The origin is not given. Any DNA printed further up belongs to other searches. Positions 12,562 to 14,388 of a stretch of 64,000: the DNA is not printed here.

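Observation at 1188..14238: Eleven-gene operon linking a HydG-like radical SAM enzyme to SufC/SufB-like proteins, a methyltransferase, an ABC exporter pair and a double-activase giant, with no hydrogenase genes nearby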

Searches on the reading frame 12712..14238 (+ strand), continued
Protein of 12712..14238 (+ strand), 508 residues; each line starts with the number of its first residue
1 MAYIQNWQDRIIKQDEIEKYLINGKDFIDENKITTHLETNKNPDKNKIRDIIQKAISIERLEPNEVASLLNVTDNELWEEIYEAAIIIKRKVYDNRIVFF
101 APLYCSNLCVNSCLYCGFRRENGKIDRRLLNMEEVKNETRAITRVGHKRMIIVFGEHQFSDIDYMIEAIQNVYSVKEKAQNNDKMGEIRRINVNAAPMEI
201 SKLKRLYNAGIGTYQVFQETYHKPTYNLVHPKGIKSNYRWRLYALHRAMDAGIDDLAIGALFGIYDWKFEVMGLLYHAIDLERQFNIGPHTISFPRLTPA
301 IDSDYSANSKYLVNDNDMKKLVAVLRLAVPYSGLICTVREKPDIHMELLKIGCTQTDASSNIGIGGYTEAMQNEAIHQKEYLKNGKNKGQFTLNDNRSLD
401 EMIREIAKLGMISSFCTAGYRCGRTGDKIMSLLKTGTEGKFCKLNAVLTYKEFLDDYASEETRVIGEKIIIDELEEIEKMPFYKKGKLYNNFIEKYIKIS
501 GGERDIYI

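Call 58: find_homologous_proteins(query=L028:8165-9955:+, max_evalue=1e-50)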
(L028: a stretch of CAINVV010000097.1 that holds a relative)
Query L028:8165-9955:+ (596 aa): 8000 proteins with E <= 1e-50 among 8000 candidates; the best 120 are listed.
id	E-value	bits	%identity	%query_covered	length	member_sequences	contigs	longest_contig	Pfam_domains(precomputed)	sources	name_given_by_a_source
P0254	0.0e+0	1245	89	100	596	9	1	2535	PF14697.12,PF13510.12,PF10588.15,PF02906.20,PF00111.33,PF02256.23,PF00037.33,PF12838.13,PF22117.3,PF13237.12,PF13187.12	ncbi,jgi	jgi:NADP-reducing hydrogenase subunit HndD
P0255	0.0e+0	1243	89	100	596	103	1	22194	PF14697.12,PF13510.12,PF10588.15,PF02906.20,PF02256.23,PF12838.13,PF22117.3,PF13237.12,PF13187.12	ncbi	-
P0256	0.0e+0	1226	88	100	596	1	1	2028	PF14697.12,PF13510.12,PF10588.15,PF02906.20,PF02256.23,PF12838.13,PF22117.3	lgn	-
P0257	0.0e+0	1222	90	100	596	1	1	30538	PF14697.12,PF13510.12,PF10588.15,PF02906.20,PF02256.23,PF12838.13,PF22117.3,PF13237.12,PF13187.12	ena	-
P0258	0.0e+0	1200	74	89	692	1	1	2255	PF14697.12,PF13510.12,PF10588.15,PF02906.20,PF00111.33,PF02256.23,PF12838.13,PF22117.3,PF13237.12,PF13187.12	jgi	-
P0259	0.0e+0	1194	86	100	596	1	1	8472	PF13510.12,PF10588.15,PF02906.20,PF02256.23,PF12838.13,PF22117.3,PF13237.12,PF13187.12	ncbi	-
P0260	0.0e+0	1188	85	100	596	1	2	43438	PF13510.12,PF10588.15,PF02906.20,PF02256.23,PF12838.13,PF22117.3,PF13237.12,PF13187.12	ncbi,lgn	-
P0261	0.0e+0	1180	84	100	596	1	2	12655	PF13510.12,PF10588.15,PF02906.20,PF02256.23,PF12838.13,PF22117.3,PF13237.12,PF13187.12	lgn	-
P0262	0.0e+0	1162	84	100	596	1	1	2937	PF13510.12,PF10588.15,PF02906.20,PF00111.33,PF02256.23,PF12838.13,PF22117.3,PF13237.12,PF13187.12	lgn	-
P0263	0.0e+0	1161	83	100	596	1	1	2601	PF13510.12,PF10588.15,PF02906.20,PF02256.23,PF12838.13,PF22117.3,PF13237.12,PF13187.12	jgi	jgi:NADP-reducing hydrogenase subunit HndD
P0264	0.0e+0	1159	83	100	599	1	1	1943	PF14697.12,PF13510.12,PF10588.15,PF02906.20,PF02256.23,PF12838.13,PF22117.3,PF13237.12,PF13187.12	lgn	-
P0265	0.0e+0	1159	83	100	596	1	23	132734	PF14697.12,PF13510.12,PF10588.15,PF02906.20,PF02256.23,PF12838.13,PF22117.3,PF13237.12,PF13187.12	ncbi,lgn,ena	-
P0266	0.0e+0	1159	83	100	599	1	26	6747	PF14697.12,PF13510.12,PF10588.15,PF02906.20,PF02256.23,PF12838.13,PF22117.3,PF13237.12,PF13187.12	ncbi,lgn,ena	-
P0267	0.0e+0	1158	83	100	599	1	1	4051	PF14697.12,PF13510.12,PF10588.15,PF02906.20,PF02256.23,PF12838.13,PF22117.3,PF13237.12,PF13187.12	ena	-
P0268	0.0e+0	1157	83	100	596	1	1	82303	PF14697.12,PF13510.12,PF10588.15,PF02906.20,PF02256.23,PF12838.13,PF22117.3,PF13237.12,PF13187.12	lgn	-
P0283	0.0e+0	1128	81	100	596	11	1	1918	PF14697.12,PF13510.12,PF10588.15,PF02906.20,PF02256.23,PF12838.13,PF22117.3,PF13237.12,PF13187.12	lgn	-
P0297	0.0e+0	1104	79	100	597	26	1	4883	PF14697.12,PF13510.12,PF10588.15,PF02906.20,PF00111.33,PF02256.23,PF12838.13,PF22117.3,PF13237.12,PF13187.12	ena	-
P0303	0.0e+0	1101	78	100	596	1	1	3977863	PF13510.12,PF10588.15,PF02906.20,PF00111.33,PF02256.23,PF12838.13,PF22117.3,PF13237.12,PF13187.12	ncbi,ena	-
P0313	0.0e+0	1096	78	100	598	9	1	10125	PF13510.12,PF10588.15,PF02906.20,PF00111.33,PF02256.23,PF12838.13,PF22117.3,PF13237.12,PF13187.12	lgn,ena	-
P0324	0.0e+0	1092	77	100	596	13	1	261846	PF14697.12,PF13510.12,PF10588.15,PF02906.20,PF00111.33,PF02256.23,PF12838.13,PF22117.3,PF13237.12,PF13187.12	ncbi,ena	-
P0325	0.0e+0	1091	77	100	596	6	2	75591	PF13510.12,PF10588.15,PF02906.20,PF00111.33,PF02256.23,PF12838.13,PF22117.3,PF13237.12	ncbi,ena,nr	ncbi:MAG TPA: NADH-dependent [FeFe] hydrogenase, group A6 [Prolixibacteraceae bacterium]|nr:NADH-dep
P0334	0.0e+0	1090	78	100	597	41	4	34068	PF14697.12,PF13510.12,PF10588.15,PF02906.20,PF00111.33,PF02256.23,PF12838.13,PF22117.3,PF13237.12,PF13187.12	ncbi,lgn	-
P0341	0.0e+0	1089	77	100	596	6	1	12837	PF13510.12,PF10588.15,PF02906.20,PF00111.33,PF02256.23,PF12838.13,PF22117.3,PF13237.12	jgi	jgi:NADP-reducing hydrogenase subunit HndD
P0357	0.0e+0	1087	76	100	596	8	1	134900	PF13510.12,PF10588.15,PF02906.20,PF00111.33,PF02256.23,PF12838.13,PF22117.3,PF13237.12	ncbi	-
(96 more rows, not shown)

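Call 59: find_encoding_contigs(protein=P0303, flank=10000, max_places=1)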
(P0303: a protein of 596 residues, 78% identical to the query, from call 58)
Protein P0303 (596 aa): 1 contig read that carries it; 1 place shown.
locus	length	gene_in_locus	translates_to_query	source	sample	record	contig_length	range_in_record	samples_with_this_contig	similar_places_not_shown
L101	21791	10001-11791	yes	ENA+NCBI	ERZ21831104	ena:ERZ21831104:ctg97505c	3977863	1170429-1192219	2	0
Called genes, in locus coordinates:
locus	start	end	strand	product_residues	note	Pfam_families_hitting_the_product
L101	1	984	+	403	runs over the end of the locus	PF12708:Pect-lyase_RHGA_epim, PF00295:Glyco_hydro_28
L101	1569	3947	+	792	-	PF02837:Glyco_hydro_2_N (weak), PF22666:Glyco_hydro_2_N2, PF00703:Glyco_hydro_2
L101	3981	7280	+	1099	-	PF00580:UvrD-helicase, PF13245:AAA_19 (faint), PF13361:UvrD_C, PF13538:UvrD_C_2 (faint), PF01930:Cas_Cas4 (weak)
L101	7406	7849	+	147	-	PF14126:DUF4293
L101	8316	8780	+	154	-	PF01257:2Fe-2S_thioredx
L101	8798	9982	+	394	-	PF01512:Complex1_51K, PF10589:NADH_4Fe-4S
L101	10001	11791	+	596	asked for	PF00111:Fer2 (weak), PF13510:Fer2_4, PF10588:NADH-G_4Fe-4S_3, PF22117:Fer4_Nqo3, PF12838:Fer4_7, PF13187:Fer4_9 (weak), PF02906:Fe_hyd_lg_C, PF02256:Fe_hyd_SSU, +1 more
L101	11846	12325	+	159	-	PF02870:Methyltransf_1N, PF01035:DNA_binding_1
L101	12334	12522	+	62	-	-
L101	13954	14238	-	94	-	-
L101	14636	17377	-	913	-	PF25788:Ig_Rha78A_N, PF08531:Bac_rhamnosid_N, PF05592:Bac_rhamnosid, PF17389:Bac_rhamnosid6H, PF17390:Bac_rhamnosid_C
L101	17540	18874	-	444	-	PF00465:Fe-ADH (weak), PF13685:Fe-ADH_2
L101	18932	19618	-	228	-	PF03009:GDPD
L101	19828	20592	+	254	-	PF08220:HTH_DeoR, PF00455:DeoRC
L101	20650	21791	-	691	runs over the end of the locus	PF22422:MGH1-like_GH (weak)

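Call 60: find_encoding_contigs(protein=P0250, flank=10000, max_places=1)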
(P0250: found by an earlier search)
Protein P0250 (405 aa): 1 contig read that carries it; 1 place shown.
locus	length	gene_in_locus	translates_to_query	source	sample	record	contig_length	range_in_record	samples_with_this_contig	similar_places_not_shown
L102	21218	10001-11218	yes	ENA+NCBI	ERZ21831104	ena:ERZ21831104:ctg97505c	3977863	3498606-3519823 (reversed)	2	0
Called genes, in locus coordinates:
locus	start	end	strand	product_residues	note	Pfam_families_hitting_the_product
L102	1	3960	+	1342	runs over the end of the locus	PF01869:BcrAD_BadFG, PF02782:FGGY_C (faint), PF01869:BcrAD_BadFG, PF09989:DUF2229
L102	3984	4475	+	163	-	PF03773:ArsP_1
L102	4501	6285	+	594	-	PF00664:ABC_membrane, PF00005:ABC_tran, PF02463:SMC_N (weak)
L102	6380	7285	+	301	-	PF00142:Fer4_NifH (faint), PF01656:CbiA, PF02374:ArsA_ATPase (weak), PF09140:MipZ, PF10609:ParA, PF13614:AAA_31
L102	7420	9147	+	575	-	PF00664:ABC_membrane, PF02463:SMC_N, PF00005:ABC_tran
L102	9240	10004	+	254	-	PF02463:SMC_N (faint), PF00005:ABC_tran, PF13304:AAA_21 (faint)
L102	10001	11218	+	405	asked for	PF01458:SUFBD_core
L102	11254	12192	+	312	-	PF04055:Radical_SAM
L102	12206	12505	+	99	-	PF14898:DUF4491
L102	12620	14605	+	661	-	PF07581:Glug (weak), PF18962:Por_Secre_tail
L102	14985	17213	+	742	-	PF13620:CarboxypepD_reg, PF13715:CarbopepD_reg_2, PF07715:Plug, PF00593:TonB_dep_Rec_b-barrel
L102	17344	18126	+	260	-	PF00557:Peptidase_M24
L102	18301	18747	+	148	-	-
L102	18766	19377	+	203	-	PF08704:GCD14 (weak), PF01135:PCMT (weak), PF01209:Ubie_methyltran, PF01728:FtsJ (weak), PF05175:MTS (weak), PF13847:Methyltransf_31, PF08241:Methyltransf_11, PF13649:Methyltransf_25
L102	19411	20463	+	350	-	PF03929:PepSY_TM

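Call 61: search_protein_families(library=ncbifam, proteins=[L102:11254-12192:+, L083:13601-14536:-, L102:6380-7285:+, L102:12206-12505:+, L085:12024-13154:+, L102:18301-18747:+], max_evalue=0.001)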
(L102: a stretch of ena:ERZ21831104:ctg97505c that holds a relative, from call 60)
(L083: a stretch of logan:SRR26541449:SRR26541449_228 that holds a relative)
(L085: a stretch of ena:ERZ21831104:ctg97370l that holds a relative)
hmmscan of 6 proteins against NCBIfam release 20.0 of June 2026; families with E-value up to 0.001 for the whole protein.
L102:11254-12192:+ (312 aa): 22 families
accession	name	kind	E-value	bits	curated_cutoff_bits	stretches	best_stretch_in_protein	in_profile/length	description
TIGR02666.1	moaA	equivalog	6.7e-13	48.3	284.05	1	27-193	19-180/336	GTP 3',8-cyclase MoaA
TIGR02493.1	PFLA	equivalog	7.2e-12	45.2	231.75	1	27-203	24-192/235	pyruvate formate-lyase-activating protein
TIGR04317.1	W_rSAM_matur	equivalog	3.5e-10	39.5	380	1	26-168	12-146/349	tungsten cofactor oxidoreductase radical SAM maturase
TIGR02668.1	moaA_archaeal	equivalog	1.5e-09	37.3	325.25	1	25-159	17-141/303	GTP 3',8-cyclase MoaA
NF001199.0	PRK00164.2-1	equivalog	2.6e-08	33.4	231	1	25-159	19-143/308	GTP 3',8-cyclase MoaA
NF038283.1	viperin_w_prok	equivalog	4.5e-08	32.6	180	1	26-163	10-149/281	viperin family antiviral radical SAM protein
TIGR03972.1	rSAM_TYW1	equivalog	4.7e-08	32.5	317.95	1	57-203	106-245/297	4-demethylwyosine synthase TYW1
TIGR04038.1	tatD_link_rSAM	subfamily_domain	1.9e-07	31.1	129.7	1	26-148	16-139/192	TatD family nuclease-associated radical SAM protein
TIGR03977.1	rSAM_pair_HxsC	equivalog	2.6e-06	26.6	267.9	1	27-123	34-122/292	His-Xaa-Ser system radical SAM maturase HxsC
TIGR04311.1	rSAM_Geo_metal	subfamily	4.6e-06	25.9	400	1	26-165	11-146/423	radical SAM/SPASM family putative metalloenzyme maturase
NF053743.1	LipS2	equivalog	1.4e-05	24.7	270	1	26-193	31-190/292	LipS2 family lipoyl synthase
NF008356.0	PRK11145.1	equivalog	3.6e-05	23.2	375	1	26-196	28-191/246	pyruvate formate lyase 1-activating protein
NF045702.1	rSAM_GDGT_ether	equivalog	3.7e-05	22.6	450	1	27-181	95-243/486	tetraether lipid synthase Tes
TIGR03963.1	rSAM_QueE_Clost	equivalog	7.7e-05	22.5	260.1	1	25-113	26-106/219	putative 7-carboxy-7-deazaguanine synthase QueE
NF041707.1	rSAM_YhhB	equivalog_domain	0.0003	19.8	445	1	26-137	10-128/369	cyclophane-forming radical SAM/SPASM peptide maturase YhhB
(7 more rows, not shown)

L083:13601-14536:- (311 aa): 17 families
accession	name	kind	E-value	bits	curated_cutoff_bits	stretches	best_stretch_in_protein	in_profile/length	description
TIGR02666.1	moaA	equivalog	7.9e-11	41.5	284.05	1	27-188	19-176/336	GTP 3',8-cyclase MoaA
TIGR04317.1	W_rSAM_matur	equivalog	2.1e-10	40.3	380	1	26-194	12-173/349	tungsten cofactor oxidoreductase radical SAM maturase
TIGR02668.1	moaA_archaeal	equivalog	4.5e-10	39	325.25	1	26-235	18-216/303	GTP 3',8-cyclase MoaA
TIGR03977.1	rSAM_pair_HxsC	equivalog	4.8e-08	32.2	267.9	1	28-124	35-123/292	His-Xaa-Ser system radical SAM maturase HxsC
TIGR02493.1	PFLA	equivalog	1.3e-07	31.3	231.75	1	28-195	25-186/235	pyruvate formate-lyase-activating protein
TIGR04038.1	tatD_link_rSAM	subfamily_domain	1.4e-07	31.5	129.7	1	27-179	17-170/192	TatD family nuclease-associated radical SAM protein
NF001199.0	PRK00164.2-1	equivalog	8.5e-07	28.4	231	1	26-188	20-171/308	GTP 3',8-cyclase MoaA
TIGR03972.1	rSAM_TYW1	equivalog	1.3e-06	27.7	317.95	1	67-203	116-246/297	4-demethylwyosine synthase TYW1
NF038283.1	viperin_w_prok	equivalog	2.7e-06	26.8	180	1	26-143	10-126/281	viperin family antiviral radical SAM protein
TIGR04311.1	rSAM_Geo_metal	subfamily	2e-05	23.9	400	1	27-147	12-128/423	radical SAM/SPASM family putative metalloenzyme maturase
TIGR04167.1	rSAM_SeCys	equivalog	3.4e-05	23.2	300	0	26-116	16-97/303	arsenosugar biosynthesis radical SAM (seleno)protein ArsS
TIGR03963.1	rSAM_QueE_Clost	equivalog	9.5e-05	22.2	260.1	1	26-139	27-135/219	putative 7-carboxy-7-deazaguanine synthase QueE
TIGR02495.1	NrdG2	equivalog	0.00011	21.6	131.15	1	28-110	26-100/193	anaerobic ribonucleoside-triphosphate reductase activating protein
NF049973.1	radical_Rv1681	equivalog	0.00017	20.6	380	1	28-135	82-183/326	Rv1681 family radical SAM protein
NF041707.1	rSAM_YhhB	equivalog_domain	0.00037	19.5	445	1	28-136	12-127/369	cyclophane-forming radical SAM/SPASM peptide maturase YhhB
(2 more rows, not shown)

L102:6380-7285:+ (301 aa): 30 families (the best 25 are shown)
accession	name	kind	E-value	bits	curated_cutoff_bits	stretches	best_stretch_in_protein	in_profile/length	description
NF008669.0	PRK11670.1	equivalog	1.3e-84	284.2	348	1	31-295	95-352/369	iron-sulfur cluster carrier protein ApbC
NF041136.1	MrpORP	equivalog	8e-78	262.3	450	1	39-299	1-255/365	iron-sulfur cluster carrier protein MrpORP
TIGR01969.1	minD_arch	subfamily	1.7e-22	79.8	201.75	1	45-294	2-232/251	cell division ATPase MinD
TIGR01968.1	minD_bact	equivalog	1.5e-20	73.6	212.9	2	44-94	2-52/261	septum site-determining protein MinD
NF047398.1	AAA_KGGVGR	domain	5e-13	49.8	90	1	44-97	3-56/190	KGGVGR-motif variant AAA ATPase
TIGR03018.1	pepcterm_TyrKin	hypoth_equivalog_domain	2e-12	46.9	230.65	1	39-208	31-201/207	XrtA-associated tyrosine autokinase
NF041546.1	ParA_partition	equivalog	2.4e-11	43.6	180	1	45-82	1-38/203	ParA family partition ATPase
TIGR01007.1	eps_fam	subfamily_domain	1.9e-10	40.7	108.05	1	43-218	17-188/204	polysaccharide biosynthesis tyrosine autokinase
NF008079.0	PRK10818.1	equivalog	3.9e-10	39.5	508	1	44-295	3-249/270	septum site-determining protein MinD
TIGR03029.1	EpsG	equivalog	6.9e-10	38.5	313.8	1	40-209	100-266/274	chain length determinant protein tyrosine kinase EpsG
NF053622.1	ATPseBagAMYCTU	equivalog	6.3e-09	35.7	400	1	47-117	10-79/325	ATPase BagA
NF053621.1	ATPseBagBMYCTU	equivalog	7.3e-09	35.2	521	1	35-107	3-74/371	ATPase BagB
TIGR03815.1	CpaE_hom_Actino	equivalog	1e-08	34.7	154.45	1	41-98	109-166/340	septum site-determining protein Ssd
TIGR03371.1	cellulose_yhjQ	equivalog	2e-08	34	157.85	1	44-83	2-41/246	cellulose biosynthesis protein BcsQ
TIGR04291.1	arsen_driv_ArsA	equivalog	2.4e-07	29.8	650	1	25-81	303-357/565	arsenical pump-driving ATPase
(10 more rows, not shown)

L102:12206-12505:+ (99 aa): 0 families

L085:12024-13154:+ (376 aa): 1 family
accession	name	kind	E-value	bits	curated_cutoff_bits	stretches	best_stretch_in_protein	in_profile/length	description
NF045576.1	BT_3928_fam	equivalog_domain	2.1e-143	477.8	250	1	5-363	2-357/358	BT_3928 family protein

L102:18301-18747:+ (148 aa): 1 family
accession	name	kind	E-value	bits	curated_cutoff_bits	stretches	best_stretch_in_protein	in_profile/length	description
NF045597.1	TudS_rel_CD3072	equivalog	5.1e-19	68.5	130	1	6-146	2-142/148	CD3072 family TudS-related putative desulfidase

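Call 74: search_protein_representatives(protein=window:12712-14238:+)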
Query: 508 residues. Proteins with E-value up to 0.001 (for the whole library): 3069; up to 1e-10: 1451; up to 1e-30: 353. The best 150 are listed.
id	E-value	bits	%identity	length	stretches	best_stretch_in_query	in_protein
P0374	8.5e-197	671.0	61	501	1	1-508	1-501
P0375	2.7e-148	511.0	60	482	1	48-455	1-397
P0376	5.2e-138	477.1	51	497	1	23-471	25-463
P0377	4.6e-135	467.4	40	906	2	16-507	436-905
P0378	1.1e-129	449.7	48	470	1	24-507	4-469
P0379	1.3e-125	436.2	50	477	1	23-479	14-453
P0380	1.7e-125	435.8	42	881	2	27-507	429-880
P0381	3.0e-125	435.0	38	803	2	26-475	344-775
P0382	5.2e-121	421.0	45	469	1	24-508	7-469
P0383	5.8e-118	411.0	59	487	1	8-328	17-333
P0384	1.5e-116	406.3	45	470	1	26-480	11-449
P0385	1.1e-114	400.1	45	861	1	26-507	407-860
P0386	6.0e-110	384.5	43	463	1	27-472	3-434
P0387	7.8e-110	384.2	61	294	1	207-508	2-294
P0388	3.7e-109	381.9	44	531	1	54-508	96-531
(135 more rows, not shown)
